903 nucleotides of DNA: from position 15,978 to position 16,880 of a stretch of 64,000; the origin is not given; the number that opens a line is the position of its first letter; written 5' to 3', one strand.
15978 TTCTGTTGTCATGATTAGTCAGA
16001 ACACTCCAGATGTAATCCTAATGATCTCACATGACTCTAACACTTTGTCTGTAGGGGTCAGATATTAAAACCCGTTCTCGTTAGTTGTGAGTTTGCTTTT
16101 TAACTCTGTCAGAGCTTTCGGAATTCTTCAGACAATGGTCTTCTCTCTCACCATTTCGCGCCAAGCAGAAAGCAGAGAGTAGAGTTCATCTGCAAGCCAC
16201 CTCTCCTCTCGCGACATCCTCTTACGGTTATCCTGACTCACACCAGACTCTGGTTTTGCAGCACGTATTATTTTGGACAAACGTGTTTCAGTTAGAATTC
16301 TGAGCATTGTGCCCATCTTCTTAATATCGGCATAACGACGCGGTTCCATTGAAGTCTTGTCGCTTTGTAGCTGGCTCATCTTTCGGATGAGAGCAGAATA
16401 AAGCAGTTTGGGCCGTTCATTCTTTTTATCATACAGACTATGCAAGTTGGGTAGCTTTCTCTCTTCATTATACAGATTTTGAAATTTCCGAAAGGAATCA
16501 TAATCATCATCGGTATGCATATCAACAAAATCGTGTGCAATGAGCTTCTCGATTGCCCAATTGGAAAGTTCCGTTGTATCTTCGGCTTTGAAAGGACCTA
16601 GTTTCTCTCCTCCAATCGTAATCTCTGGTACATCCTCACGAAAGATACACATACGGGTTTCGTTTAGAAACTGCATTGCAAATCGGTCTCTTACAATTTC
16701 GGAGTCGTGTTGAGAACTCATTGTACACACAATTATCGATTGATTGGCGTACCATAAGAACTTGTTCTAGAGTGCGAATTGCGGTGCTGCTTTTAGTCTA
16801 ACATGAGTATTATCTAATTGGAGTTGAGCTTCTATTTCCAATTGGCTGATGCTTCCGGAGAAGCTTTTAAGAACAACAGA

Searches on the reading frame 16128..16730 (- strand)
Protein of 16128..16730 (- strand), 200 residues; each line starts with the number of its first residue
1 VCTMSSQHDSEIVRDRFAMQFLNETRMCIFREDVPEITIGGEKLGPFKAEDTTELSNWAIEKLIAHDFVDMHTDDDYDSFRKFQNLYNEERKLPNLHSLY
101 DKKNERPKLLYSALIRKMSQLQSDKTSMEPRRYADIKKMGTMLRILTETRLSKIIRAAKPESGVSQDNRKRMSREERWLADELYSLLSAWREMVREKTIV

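Call 55: search_protein_families(library=pfam, proteins=[window:16128-16730:-], max_evalue=0.001)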
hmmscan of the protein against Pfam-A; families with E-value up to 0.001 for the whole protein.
window:16128-16730:- (200 aa): 1 family
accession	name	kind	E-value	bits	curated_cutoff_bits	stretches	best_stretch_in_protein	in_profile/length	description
PF05916.17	Sld5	-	0.0002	22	22.3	1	85-192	9-99/102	GINS complex protein helical bundle domain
